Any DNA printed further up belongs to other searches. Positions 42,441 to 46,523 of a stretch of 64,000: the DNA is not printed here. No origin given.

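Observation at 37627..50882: LytTR two-component system embedded in a 13-kb same-strand block of secreted or anchored hydrolases, with no autoinducer gene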

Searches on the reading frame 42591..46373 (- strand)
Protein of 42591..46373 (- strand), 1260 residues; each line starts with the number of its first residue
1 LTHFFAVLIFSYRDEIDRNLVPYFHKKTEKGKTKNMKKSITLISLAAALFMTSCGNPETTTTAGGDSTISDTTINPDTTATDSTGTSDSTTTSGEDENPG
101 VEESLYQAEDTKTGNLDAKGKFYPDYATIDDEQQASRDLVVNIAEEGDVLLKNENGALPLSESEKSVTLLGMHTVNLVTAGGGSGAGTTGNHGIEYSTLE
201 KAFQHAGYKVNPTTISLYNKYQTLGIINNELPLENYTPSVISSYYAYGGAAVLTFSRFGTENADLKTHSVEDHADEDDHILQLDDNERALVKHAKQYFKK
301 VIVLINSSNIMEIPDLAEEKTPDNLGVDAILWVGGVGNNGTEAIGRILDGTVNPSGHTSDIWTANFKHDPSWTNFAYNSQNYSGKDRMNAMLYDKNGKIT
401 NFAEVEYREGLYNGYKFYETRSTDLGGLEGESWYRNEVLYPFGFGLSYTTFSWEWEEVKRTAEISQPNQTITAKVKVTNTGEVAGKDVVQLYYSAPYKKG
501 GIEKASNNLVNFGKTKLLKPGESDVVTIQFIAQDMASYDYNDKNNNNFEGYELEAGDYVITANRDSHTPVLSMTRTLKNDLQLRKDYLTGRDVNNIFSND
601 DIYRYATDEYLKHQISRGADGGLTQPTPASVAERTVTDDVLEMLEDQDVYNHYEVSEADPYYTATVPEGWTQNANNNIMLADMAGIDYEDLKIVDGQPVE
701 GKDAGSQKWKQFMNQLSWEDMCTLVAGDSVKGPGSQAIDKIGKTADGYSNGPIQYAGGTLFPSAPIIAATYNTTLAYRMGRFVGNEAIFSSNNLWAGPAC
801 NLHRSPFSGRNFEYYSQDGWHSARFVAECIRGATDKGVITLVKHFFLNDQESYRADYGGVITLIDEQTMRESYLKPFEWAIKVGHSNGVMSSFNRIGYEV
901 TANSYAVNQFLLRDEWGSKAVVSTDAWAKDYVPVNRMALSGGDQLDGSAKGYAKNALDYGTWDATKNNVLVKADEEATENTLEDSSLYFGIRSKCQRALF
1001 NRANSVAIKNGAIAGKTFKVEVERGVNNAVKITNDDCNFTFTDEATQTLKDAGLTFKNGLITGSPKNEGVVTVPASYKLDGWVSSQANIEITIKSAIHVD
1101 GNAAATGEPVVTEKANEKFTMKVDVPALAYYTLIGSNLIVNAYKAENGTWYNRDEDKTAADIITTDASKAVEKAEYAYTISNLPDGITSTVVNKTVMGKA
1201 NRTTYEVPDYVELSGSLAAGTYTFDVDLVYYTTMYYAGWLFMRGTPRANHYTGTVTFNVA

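Call 3: search_protein_families(library=pfam, proteins=[window:42591-46373:-], max_evalue=0.001)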
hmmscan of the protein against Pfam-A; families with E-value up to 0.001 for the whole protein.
window:42591-46373:- (1260 aa): 3 families
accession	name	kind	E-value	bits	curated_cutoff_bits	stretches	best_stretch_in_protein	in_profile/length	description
PF01915.27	Glyco_hydro_3_C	-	5e-24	85.8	31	1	149-415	2-200/200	Glycosyl hydrolase family 3 C-terminal domain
PF00933.27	Glyco_hydro_3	-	1.2e-18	68.1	27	1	754-927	77-253/316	Glycosyl hydrolase family 3 N terminal domain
PF14310.12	Fn3-like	-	5.5e-10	39.7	25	1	487-565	1-70/71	Fibronectin type III-like domain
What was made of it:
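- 42591..46268 (-): GH3a: 1225-aa lipoprotein, permuted GH3 (GH3_C, Fn3-like, GH3_N) with a ~300-aa C-terminal extension. Pfam (call 3).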

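Call 10: search_protein_families(library=ncbifam, proteins=[window:42591-46373:-], max_evalue=0.01)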
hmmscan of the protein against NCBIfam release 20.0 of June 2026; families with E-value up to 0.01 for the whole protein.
window:42591-46373:- (1260 aa): 7 families
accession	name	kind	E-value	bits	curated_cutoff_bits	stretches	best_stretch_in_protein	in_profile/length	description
NF041610.1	alph_arabinopyran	equivalog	9.9e-58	195.9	1300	2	758-929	58-225/738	exo-alpha-(1->6)-L-arabinopyranosidase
NF052330.1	BetGlucosiCelf0468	equivalog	2.1e-51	175.1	1300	3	713-932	3-229/817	beta-d-glucosidase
NF041776.1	xylosidase_Xyl3A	equivalog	1.1e-35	122.8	1250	3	434-556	716-833/846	xylan 1,4-beta-xylosidase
NF052329.1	XyloArabinsidase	equivalog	1.2e-34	119.4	1050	3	425-539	591-699/750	beta-xylosidase/alpha-l-arabinosidase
NF011678.0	PRK15098.1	equivalog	4e-33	114.8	666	2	436-544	636-739/765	beta-glucosidase BglX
NF041579.1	betaxyl_Flavo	equivalog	6.6e-23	80.8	1350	2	437-540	586-684/716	beta-xylosidase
NF052331.1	Bet13-16Glucosase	equivalog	1.1e-20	73.4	1330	2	437-546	620-724/750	exo-beta-d-1,3/1,6-glucosidase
